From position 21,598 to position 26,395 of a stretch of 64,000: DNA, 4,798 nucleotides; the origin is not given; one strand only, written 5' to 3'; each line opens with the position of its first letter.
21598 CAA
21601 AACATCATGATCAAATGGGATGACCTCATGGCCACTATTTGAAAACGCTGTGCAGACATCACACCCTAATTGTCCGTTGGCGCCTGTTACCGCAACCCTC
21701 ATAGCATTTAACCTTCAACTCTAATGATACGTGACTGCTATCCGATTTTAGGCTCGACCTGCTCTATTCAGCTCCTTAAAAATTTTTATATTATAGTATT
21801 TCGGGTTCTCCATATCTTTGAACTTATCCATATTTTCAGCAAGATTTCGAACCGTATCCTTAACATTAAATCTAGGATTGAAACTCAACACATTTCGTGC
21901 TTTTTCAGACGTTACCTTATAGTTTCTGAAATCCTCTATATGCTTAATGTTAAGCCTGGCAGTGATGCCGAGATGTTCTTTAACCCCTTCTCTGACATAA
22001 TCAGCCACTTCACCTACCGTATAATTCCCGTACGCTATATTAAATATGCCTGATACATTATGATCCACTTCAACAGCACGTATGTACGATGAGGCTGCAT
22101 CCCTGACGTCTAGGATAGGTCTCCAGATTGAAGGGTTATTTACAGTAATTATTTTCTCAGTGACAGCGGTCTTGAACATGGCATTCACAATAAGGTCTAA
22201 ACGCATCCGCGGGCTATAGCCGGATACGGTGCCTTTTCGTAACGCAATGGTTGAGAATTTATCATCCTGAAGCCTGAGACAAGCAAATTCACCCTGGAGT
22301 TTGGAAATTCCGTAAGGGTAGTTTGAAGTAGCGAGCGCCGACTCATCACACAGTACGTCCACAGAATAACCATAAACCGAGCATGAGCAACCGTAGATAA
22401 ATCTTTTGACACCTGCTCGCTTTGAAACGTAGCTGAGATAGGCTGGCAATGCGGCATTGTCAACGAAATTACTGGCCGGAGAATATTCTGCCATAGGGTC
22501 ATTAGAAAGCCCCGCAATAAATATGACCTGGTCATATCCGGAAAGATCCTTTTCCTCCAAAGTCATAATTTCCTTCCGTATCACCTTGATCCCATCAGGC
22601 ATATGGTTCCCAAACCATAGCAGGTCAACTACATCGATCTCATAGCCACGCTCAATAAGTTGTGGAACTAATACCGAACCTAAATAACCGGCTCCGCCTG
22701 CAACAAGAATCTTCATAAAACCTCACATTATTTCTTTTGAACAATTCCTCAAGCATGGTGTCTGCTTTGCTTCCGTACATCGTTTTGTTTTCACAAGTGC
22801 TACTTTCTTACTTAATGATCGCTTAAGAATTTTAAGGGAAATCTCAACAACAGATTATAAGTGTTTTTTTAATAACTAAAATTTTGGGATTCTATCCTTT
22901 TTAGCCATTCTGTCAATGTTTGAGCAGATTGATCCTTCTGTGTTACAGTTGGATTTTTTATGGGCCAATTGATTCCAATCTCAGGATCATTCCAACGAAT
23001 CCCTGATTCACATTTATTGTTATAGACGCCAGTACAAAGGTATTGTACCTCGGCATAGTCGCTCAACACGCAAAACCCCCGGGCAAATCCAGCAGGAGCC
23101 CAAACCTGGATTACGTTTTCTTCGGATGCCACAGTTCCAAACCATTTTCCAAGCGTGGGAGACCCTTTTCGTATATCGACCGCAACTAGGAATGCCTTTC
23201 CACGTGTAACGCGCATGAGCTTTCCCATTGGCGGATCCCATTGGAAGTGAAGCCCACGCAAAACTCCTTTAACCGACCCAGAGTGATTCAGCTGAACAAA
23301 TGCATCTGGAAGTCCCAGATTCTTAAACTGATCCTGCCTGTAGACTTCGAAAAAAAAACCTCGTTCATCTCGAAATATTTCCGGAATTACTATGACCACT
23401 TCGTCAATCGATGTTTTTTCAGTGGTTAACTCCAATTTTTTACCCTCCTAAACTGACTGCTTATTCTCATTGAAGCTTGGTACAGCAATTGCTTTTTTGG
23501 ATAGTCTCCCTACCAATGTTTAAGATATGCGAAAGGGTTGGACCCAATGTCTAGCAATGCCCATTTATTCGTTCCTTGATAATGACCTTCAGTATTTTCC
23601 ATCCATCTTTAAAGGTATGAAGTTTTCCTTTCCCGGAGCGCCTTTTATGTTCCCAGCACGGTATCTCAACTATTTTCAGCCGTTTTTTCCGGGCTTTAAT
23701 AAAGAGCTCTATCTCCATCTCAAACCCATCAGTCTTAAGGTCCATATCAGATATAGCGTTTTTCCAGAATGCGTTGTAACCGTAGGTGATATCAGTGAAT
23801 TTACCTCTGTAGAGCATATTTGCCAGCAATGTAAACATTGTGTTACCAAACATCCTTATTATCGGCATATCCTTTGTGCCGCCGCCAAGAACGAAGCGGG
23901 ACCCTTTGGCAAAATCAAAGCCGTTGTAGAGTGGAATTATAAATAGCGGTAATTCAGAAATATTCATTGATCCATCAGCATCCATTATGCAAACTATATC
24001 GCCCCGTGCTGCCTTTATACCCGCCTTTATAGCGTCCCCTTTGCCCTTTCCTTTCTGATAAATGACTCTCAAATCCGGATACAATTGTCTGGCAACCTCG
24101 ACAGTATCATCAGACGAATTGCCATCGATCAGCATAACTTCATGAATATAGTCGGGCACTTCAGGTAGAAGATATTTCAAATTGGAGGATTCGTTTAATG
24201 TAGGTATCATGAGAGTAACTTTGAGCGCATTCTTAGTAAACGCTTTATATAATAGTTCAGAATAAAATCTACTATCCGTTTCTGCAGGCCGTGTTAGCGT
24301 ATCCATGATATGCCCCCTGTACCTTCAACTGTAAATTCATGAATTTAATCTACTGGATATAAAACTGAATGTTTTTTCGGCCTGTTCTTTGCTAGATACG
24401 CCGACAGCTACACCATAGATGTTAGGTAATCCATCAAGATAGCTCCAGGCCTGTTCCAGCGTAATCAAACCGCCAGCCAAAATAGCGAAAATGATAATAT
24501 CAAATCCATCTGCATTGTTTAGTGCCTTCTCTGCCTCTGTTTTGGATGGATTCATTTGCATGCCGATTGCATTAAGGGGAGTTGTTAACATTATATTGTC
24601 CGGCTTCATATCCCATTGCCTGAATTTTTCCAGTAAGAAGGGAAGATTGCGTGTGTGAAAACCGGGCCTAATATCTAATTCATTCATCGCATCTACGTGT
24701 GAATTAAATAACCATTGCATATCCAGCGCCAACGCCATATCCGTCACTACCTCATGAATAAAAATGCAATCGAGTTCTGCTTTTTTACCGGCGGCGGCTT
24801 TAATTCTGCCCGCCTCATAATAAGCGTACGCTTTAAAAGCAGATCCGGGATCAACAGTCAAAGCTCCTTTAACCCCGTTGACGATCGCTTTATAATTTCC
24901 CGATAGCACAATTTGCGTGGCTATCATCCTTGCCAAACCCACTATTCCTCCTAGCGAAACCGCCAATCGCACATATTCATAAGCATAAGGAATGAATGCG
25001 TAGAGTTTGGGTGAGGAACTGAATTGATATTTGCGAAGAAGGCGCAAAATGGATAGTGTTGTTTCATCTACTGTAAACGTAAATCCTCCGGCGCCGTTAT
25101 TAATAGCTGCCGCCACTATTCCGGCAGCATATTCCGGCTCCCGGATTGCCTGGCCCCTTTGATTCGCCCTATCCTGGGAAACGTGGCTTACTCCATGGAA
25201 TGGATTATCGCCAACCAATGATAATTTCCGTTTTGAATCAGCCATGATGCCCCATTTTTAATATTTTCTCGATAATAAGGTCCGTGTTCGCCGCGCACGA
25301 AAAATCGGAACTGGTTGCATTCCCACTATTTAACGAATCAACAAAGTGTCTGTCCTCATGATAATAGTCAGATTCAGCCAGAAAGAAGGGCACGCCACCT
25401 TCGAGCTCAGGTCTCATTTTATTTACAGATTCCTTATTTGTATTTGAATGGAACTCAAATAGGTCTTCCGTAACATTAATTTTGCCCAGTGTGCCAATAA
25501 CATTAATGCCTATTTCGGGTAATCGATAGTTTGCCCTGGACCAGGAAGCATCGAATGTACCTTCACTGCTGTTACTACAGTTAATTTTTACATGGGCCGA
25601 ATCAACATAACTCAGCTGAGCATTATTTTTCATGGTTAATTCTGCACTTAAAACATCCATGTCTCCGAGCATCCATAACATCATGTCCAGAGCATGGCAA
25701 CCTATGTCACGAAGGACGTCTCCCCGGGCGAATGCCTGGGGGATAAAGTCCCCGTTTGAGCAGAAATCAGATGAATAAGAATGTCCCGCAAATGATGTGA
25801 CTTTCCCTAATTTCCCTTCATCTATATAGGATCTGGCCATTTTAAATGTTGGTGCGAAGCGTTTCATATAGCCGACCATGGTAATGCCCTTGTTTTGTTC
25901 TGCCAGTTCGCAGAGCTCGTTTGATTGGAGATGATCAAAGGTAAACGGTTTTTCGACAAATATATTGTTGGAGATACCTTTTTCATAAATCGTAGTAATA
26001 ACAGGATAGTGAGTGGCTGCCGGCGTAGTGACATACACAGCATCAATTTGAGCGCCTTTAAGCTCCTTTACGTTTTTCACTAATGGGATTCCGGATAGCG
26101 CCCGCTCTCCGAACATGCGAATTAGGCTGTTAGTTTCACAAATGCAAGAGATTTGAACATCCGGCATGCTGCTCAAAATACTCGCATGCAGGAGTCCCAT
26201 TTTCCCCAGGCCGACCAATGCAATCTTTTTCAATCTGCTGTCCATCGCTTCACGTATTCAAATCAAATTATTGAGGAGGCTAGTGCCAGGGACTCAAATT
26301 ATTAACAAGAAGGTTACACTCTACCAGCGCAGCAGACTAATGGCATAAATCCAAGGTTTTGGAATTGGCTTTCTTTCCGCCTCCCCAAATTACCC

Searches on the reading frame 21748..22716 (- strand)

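Call 16: search_protein_families(library=pfam, proteins=[window:21748-22716:-], max_evalue=0.001)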
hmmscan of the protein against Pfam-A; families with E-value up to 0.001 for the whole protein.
window:21748-22716:- (322 aa): 3 families
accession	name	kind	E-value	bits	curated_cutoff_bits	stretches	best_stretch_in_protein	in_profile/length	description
PF01370.27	Epimerase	-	4.8e-25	88.8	20.9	1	3-228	1-240/240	NAD dependent epimerase/dehydratase family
PF16363.11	GDP_Man_Dehyd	-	6.9e-12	45.9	27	1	4-299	1-313/332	GDP-mannose 4,6 dehydratase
PF01073.25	3Beta_HSD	-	1.6e-05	24.5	22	1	4-180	1-197/280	3-beta hydroxysteroid dehydrogenase/isomerase family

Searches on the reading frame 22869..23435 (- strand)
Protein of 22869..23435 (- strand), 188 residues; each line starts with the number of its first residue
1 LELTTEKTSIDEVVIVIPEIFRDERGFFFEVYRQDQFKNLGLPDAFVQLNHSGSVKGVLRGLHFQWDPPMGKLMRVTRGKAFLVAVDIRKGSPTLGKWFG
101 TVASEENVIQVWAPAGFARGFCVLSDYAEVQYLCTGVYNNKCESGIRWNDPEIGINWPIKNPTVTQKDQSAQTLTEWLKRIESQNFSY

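Call 16: search_protein_families(library=pfam, proteins=[window:22869-23435:-], max_evalue=0.001)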
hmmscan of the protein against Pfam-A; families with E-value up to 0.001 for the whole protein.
window:22869-23435:- (188 aa): 1 family
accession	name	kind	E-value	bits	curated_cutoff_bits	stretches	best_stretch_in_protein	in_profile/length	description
PF00908.23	dTDP_sugar_isom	-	1.5e-61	207.4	27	1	7-175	1-167/168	dTDP-4-dehydrorhamnose 3,5-epimerase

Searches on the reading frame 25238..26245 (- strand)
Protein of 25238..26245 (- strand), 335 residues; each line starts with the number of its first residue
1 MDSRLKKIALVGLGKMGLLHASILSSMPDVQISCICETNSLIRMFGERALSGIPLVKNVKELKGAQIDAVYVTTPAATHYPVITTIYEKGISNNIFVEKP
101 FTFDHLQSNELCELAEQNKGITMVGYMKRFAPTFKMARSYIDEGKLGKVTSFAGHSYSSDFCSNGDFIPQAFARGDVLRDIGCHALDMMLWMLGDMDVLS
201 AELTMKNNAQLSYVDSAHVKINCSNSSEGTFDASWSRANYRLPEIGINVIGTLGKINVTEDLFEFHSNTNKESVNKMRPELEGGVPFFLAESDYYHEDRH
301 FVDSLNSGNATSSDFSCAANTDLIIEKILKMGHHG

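Call 18: search_protein_families(library=pfam, proteins=[window:25238-26245:-], max_evalue=0.01)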
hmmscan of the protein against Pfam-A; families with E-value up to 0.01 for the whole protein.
window:25238-26245:- (335 aa): 5 families
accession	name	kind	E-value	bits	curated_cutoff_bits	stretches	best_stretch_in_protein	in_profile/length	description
PF01408.29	GFO_IDH_MocA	-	6.1e-18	66.1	24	1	7-126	2-120/120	Oxidoreductase family, NAD-binding Rossmann fold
PF22725.1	GFO_IDH_MocA_C3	-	1.9e-15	57.4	27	1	134-256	1-123/124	GFO/IDH/MocA C-terminal domain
PF02894.22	GFO_IDH_MocA_C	-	2.8e-10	40.8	22.9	1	139-275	2-149/218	Oxidoreductase family, C-terminal alpha/beta domain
PF22685.1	Gal80p_C-like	-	0.0037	17.9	29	1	132-222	1-96/152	Gal80p, C-terminal domain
PF13380.12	CoA_binding_2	-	0.0083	17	22.8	0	48-125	38-107/116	CoA binding domain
